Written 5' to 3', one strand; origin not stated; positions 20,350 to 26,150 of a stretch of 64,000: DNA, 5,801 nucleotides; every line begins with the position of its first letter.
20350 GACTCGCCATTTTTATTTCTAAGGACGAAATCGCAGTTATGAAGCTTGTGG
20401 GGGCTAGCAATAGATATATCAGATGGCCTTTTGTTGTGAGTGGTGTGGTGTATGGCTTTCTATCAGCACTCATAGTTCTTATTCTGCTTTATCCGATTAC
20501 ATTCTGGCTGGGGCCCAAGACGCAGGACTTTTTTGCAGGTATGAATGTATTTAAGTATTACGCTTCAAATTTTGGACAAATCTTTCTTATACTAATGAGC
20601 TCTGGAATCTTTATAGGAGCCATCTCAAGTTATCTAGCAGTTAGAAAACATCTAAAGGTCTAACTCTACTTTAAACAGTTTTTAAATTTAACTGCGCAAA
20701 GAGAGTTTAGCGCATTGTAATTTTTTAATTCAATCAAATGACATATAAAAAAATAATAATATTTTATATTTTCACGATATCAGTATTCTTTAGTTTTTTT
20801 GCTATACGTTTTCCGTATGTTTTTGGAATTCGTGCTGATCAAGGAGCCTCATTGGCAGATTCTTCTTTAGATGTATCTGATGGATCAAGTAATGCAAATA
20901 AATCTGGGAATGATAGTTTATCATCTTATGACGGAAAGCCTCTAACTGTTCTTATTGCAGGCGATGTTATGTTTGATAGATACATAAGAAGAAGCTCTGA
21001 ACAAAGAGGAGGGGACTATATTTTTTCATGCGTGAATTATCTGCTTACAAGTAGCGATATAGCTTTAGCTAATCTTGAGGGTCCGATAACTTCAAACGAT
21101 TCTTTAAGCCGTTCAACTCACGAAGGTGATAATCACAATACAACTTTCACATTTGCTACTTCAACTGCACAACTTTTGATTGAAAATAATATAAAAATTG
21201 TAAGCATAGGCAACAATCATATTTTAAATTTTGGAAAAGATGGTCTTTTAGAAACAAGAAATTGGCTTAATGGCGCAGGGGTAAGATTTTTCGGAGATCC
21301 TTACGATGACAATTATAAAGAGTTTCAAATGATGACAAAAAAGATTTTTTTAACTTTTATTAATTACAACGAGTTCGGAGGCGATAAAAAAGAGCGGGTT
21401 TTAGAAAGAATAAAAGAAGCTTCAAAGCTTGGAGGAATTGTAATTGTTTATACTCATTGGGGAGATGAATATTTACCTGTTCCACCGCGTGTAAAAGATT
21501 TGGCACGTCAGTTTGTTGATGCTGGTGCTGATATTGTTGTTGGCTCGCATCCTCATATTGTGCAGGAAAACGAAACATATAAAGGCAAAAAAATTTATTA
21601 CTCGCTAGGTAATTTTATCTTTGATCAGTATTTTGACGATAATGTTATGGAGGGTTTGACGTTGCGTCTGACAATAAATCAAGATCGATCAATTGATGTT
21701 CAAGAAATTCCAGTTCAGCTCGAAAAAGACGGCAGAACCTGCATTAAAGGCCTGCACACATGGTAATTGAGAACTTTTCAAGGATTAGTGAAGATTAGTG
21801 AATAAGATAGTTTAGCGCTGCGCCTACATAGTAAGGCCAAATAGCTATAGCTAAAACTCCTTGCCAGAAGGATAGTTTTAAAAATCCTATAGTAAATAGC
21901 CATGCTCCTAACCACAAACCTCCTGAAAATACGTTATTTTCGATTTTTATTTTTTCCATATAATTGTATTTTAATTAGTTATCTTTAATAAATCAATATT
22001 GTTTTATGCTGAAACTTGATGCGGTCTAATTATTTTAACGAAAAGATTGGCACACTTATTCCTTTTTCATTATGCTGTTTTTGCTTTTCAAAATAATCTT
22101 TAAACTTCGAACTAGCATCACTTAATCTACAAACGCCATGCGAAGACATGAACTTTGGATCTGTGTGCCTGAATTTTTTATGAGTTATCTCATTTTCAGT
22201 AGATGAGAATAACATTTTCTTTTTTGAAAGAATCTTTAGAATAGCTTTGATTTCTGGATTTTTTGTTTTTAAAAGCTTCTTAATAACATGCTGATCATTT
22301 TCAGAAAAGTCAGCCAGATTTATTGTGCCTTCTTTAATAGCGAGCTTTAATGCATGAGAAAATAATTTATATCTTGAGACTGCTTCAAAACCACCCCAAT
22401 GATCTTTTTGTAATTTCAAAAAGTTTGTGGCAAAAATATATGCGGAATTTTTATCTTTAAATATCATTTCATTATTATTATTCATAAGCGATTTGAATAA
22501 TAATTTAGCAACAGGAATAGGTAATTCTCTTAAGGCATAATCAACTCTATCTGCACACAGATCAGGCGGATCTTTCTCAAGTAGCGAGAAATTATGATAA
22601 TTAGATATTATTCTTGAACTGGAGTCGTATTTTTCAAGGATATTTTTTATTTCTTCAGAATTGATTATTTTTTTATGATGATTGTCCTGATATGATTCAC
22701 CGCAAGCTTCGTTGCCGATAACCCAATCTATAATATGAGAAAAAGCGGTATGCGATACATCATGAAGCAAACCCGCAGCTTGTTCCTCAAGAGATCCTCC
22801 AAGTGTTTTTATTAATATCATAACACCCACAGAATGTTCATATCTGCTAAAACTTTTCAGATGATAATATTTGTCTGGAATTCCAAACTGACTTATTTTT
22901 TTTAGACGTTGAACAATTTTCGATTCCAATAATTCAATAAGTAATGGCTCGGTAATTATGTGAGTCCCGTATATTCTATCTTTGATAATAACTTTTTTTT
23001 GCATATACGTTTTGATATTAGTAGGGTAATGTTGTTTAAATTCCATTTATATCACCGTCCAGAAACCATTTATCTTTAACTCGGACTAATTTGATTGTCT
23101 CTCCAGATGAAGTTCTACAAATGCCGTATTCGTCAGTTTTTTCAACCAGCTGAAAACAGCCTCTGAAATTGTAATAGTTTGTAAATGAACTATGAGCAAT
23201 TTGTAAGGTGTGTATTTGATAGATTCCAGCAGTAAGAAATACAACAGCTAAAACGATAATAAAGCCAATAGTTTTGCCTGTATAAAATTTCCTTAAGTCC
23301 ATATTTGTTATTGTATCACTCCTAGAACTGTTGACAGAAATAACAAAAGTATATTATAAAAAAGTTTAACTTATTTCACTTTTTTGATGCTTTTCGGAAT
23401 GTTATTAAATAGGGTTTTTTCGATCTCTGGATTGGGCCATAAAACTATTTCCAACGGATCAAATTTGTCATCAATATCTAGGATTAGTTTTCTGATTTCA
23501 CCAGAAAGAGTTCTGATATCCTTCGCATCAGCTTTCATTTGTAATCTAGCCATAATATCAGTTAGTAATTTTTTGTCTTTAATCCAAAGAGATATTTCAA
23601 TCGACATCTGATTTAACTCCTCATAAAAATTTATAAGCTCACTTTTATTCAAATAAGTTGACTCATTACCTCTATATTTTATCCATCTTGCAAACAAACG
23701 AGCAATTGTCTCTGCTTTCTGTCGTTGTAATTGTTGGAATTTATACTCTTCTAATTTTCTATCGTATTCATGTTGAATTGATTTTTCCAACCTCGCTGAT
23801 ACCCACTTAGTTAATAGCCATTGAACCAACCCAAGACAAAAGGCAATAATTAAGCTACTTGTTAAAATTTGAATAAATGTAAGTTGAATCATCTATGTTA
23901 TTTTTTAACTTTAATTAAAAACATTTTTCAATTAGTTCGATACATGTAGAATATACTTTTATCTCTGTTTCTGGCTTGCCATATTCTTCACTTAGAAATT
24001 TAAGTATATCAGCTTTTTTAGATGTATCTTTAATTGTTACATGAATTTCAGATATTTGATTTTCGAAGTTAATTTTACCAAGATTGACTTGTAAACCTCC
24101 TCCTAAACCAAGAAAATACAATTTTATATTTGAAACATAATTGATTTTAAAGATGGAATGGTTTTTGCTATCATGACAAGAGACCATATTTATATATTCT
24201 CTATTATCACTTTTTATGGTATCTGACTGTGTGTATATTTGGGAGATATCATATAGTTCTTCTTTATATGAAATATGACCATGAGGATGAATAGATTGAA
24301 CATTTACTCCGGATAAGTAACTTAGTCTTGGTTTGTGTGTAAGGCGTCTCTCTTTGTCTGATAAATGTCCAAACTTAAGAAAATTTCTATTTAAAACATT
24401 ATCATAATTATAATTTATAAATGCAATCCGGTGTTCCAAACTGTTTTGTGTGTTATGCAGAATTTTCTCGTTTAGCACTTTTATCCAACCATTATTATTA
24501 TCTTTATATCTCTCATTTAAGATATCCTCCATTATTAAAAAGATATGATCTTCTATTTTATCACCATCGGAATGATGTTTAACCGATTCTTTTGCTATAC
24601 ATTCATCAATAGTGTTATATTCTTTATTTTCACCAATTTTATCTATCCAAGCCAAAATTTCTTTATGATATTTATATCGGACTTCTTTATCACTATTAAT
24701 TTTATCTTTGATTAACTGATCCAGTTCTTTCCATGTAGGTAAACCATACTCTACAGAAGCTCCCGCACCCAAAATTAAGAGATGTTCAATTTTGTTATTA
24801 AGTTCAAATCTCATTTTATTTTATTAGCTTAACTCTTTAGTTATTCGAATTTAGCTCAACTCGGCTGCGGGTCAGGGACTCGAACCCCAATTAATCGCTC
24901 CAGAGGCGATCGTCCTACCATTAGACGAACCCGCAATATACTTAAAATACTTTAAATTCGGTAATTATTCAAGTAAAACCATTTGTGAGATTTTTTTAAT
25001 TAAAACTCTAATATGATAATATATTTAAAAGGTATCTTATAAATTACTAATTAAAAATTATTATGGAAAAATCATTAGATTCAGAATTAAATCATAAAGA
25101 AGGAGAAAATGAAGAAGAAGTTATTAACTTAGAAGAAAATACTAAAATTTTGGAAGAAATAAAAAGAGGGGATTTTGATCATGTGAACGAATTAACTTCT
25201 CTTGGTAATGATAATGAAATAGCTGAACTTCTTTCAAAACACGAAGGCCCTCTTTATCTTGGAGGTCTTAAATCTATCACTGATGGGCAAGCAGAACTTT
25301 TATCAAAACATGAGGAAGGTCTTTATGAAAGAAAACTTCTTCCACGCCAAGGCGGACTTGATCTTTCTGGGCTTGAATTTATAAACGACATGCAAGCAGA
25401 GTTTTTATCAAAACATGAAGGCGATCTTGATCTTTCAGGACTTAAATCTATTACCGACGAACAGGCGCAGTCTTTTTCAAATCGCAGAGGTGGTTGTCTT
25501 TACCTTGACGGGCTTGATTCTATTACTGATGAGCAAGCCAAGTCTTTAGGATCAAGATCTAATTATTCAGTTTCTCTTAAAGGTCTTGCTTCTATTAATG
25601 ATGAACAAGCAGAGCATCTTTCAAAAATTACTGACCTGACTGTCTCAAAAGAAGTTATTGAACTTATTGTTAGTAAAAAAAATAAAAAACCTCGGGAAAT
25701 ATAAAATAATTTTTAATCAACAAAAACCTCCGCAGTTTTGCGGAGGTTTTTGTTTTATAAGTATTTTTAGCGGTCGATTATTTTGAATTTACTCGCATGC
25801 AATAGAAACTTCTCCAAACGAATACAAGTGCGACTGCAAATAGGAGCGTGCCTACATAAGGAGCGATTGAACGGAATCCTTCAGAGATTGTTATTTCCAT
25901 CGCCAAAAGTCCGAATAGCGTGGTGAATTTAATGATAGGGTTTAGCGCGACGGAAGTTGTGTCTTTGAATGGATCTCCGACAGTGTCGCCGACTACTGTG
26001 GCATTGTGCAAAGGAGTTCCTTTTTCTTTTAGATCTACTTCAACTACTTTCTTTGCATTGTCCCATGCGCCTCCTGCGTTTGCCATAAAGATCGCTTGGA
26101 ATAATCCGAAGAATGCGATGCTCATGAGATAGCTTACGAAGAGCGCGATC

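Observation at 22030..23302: Short SAMHD1-like HD dNTPase homolog translationally coupled to an 88-aa membrane protein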

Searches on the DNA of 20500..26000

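Call 85: search_rna_families(source=window, start=20500, end=26000, threshold=evalue, max_evalue=0.1)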
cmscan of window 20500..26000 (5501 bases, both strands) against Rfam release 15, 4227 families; matches with E-value up to 0.1: 5.
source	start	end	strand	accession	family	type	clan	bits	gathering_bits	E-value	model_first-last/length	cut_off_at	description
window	24865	24935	-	RF00005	tRNA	Gene; tRNA;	CL00001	56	29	1.9e-10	1-71/71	no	tRNA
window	25686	25768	+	RF02621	BSnc120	Gene; sRNA;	-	32.9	114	6.4e-05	1-88/88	no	Brucella sRNA 120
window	25691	25784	+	RF01770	rimP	Cis-reg; leader;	-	31.8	47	0.027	1-102/102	no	Gammaprotebacteria rimP leader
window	25703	25781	-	RF02621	BSnc120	Gene; sRNA;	-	25.8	114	0.012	1-88/88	no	Brucella sRNA 120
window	25720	25845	-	RF00512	Leu_leader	Cis-reg; leader;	-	24.3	50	0.09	1-148/148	no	Leucine operon leader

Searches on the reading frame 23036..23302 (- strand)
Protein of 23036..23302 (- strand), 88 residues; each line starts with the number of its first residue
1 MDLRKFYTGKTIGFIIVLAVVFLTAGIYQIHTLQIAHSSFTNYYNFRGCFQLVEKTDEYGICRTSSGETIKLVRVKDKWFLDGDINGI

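Call 3: search_protein_families(library=pfam, proteins=[window:23036-23302:-], max_evalue=0.01)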
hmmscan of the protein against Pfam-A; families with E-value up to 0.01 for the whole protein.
window:23036-23302:- (88 aa): 0 families

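Call 4: search_protein_families(library=ncbifam, proteins=[window:23036-23302:-], max_evalue=0.01)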
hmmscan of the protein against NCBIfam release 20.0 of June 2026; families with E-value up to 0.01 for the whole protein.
window:23036-23302:- (88 aa): 0 families

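Call 5: search_protein_families(library=padloc, proteins=[window:23036-23302:-], max_evalue=0.01)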
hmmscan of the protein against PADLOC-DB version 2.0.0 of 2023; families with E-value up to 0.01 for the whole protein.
window:23036-23302:- (88 aa): 0 families

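Call 15: find_homologous_proteins(query=window:23036-23302:-, max_evalue=0.01)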
Query window:23036-23302:- (88 aa): 2 proteins with E <= 0.01 among 3 candidates.
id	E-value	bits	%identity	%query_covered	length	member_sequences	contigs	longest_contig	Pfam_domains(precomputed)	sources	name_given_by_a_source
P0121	1.0e-52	194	100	100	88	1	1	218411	-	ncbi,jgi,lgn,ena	ncbi:MAG: hypothetical protein WCW87_02895 [Candidatus Paceibacterota bacterium]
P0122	4.2e-19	87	58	84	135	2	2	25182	PF19124.6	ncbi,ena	-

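Call 21: find_encoding_contigs(protein=P0122, flank=6000, max_places=3)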
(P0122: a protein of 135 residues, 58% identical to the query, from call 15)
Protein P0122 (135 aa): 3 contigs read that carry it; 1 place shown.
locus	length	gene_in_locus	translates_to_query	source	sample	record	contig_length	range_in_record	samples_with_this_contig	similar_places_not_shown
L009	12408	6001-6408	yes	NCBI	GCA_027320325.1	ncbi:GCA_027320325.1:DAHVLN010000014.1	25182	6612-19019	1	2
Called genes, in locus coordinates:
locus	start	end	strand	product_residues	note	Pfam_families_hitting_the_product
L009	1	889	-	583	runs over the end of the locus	PF01336:tRNA_anti-codon, PF00152:tRNA-synt_2, PF02938:GAD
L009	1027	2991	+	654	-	-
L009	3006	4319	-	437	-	PF02446:Glyco_hydro_77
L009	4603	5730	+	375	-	-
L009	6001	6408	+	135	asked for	PF19124:DUF5808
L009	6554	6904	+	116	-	-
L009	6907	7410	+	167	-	-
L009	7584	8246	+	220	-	-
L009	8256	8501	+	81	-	-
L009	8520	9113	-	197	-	-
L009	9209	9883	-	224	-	PF01988:VIT1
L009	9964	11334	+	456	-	PF13742:tRNA_anti_2, PF01336:tRNA_anti-codon (weak), PF02601:Exonuc_VII_L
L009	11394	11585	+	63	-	PF02609:Exonuc_VII_S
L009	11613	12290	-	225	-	PF09335:VTT_dom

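Call 22: find_encoding_contigs(protein=P0121, flank=8000, max_places=4)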
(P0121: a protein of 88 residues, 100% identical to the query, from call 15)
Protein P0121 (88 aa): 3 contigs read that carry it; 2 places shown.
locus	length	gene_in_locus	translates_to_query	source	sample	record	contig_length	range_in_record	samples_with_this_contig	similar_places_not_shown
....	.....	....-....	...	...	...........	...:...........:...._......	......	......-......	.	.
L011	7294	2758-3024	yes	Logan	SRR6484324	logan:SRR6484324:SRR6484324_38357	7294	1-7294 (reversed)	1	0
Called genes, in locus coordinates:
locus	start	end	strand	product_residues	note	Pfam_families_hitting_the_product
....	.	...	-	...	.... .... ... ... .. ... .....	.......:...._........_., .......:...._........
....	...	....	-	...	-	-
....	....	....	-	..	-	-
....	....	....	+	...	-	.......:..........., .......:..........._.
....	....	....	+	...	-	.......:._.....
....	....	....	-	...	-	-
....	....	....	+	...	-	-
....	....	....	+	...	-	-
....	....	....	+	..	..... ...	-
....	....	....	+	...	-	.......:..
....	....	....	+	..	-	-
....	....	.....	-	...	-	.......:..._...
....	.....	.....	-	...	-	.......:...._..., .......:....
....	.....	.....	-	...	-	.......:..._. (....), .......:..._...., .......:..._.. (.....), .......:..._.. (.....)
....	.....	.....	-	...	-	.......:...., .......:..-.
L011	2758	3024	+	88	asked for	-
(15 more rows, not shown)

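Call 42: search_protein_representatives(protein=window:23036-23302:-)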
Query: 88 residues. Proteins with E-value up to 0.001 (for the whole library): 54; up to 1e-10: 34; up to 1e-30: 0. The best 54 are listed.
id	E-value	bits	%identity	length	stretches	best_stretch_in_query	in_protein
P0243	4.9e-24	100.7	63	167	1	14-85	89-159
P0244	1.8e-23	98.8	58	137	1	17-85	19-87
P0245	9.5e-22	93.4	58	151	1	9-88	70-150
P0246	1.1e-21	93.2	60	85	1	18-87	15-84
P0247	3.5e-21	91.6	53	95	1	3-85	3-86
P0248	8.6e-20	87.1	59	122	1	16-85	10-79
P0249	9.3e-20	87.0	55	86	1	12-88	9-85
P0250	1.0e-18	83.7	47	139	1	10-85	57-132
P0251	3.5e-18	82.0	54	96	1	12-85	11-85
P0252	2.2e-17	79.4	48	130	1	13-85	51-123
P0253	2.4e-17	79.3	49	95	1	15-85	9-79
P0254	1.1e-16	77.2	55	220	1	20-85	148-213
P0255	1.7e-16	76.6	46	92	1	14-85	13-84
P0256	2.2e-16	76.2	50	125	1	12-85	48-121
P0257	6.3e-16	74.8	52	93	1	15-85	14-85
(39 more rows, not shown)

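Call 48: find_related_loci(query=A5, collection=metagenome_contigs, flank=4000)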
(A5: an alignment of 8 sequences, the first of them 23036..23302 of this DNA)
Query A5 (88 aa) in metagenome_contigs; peptide patterns used: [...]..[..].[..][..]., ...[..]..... (x = any residue, [..] = any of these).
449 stretches matched a pattern; 259 encode a relative of the query (tblastn E <= 1e-3); the best 80 are kept; 80 distinct loci.
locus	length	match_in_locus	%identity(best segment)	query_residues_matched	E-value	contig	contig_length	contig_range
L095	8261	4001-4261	57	1-87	9e-36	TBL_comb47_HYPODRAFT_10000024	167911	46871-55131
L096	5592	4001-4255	63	1-85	8e-32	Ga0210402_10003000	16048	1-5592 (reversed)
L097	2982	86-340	55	1-85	2e-30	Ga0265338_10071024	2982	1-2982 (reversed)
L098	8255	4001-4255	58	1-85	3e-30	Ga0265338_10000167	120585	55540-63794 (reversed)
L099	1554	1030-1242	63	15-85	6e-30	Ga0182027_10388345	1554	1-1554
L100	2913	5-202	71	20-85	3e-29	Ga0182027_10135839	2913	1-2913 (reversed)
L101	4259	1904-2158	60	1-85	5e-29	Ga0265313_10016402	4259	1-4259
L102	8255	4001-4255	59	1-85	5e-29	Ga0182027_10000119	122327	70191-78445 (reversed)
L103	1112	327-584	57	1-86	1e-29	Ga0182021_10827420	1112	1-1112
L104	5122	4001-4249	52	1-85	4e-28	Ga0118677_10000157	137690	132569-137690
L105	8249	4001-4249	49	3-85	3e-28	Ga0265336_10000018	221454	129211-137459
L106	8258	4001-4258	58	1-86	9e-28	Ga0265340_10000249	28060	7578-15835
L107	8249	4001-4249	47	3-85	1e-27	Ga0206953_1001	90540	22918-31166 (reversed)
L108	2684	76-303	58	10-85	6e-27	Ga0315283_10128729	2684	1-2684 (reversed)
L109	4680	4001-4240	55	1-85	1e-26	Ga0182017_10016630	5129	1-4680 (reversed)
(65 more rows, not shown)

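Call 56: search_protein_families(library=phrogs, proteins=[window:23036-23302:-], max_evalue=0.01)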
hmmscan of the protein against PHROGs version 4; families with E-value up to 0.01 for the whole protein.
window:23036-23302:- (88 aa): 0 families

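Call 77: search_protein_families(library=pfam, alignment_id=A7, max_evalue=0.00001)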
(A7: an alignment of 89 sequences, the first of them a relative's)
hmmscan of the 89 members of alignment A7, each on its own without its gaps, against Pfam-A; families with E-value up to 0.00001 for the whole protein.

A. member 1, L095:4299-5189:+ (297 aa): 1 family
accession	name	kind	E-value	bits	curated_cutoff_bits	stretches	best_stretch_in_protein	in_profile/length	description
PF09864.15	MliC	-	7.6e-12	45.5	22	1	40-119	1-64/67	Membrane-bound lysozyme-inhibitor of c-type lysozyme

B. families by the number of members that match (of 89 scanned): 107 families (the first 25 are shown)
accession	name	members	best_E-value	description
PF03988.17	DUF347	3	1.2e-62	Repeat of Unknown Function (DUF347)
PF00270.35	DEAD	3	7e-52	DEAD/DEAH box helicase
PF00271.37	Helicase_C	3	6.7e-35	Helicase conserved C-terminal domain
PF00293.34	NUDIX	3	1.8e-21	NUDIX domain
PF02661.23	Fic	3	6.1e-15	Fic/DOC family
PF02934.20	GatB_N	2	7.3e-79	GatB/GatE catalytic domain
PF06983.19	3-dmu-9_3-mt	2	4.2e-47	3-demethylubiquinone-9 3-methyltransferase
PF01522.26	Polysacc_deac_1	2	3e-33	Polysaccharide deacetylase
PF02637.23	GatB_Yqey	2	1.8e-30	GatB domain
PF19371.4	DUF5946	2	8.5e-30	Family of unknown function (DUF5946)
PF13419.12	HAD_2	2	1.1e-22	Haloacid dehalogenase-like hydrolase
PF08818.16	DUF1801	2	2.4e-20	Domain of unknown function (DU1801)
PF04851.21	ResIII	2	3.3e-14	Type III restriction enzyme, res subunit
PF01569.27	PAP2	2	3.6e-14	PAP2 superfamily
PF00903.31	Glyoxalase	2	1.4e-09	Glyoxalase/Bleomycin resistance protein/Dioxygenase superfamily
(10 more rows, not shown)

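Call 80: find_related_loci(query=A5, collection=viral_contigs, flank=4000)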
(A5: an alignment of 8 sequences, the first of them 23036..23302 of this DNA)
Query A5 (88 aa) in viral_contigs; peptide patterns used: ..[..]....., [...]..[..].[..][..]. (x = any residue, [..] = any of these).
96 stretches matched a pattern, but none encodes a relative of the query by tblastn (E <= 1e-3).
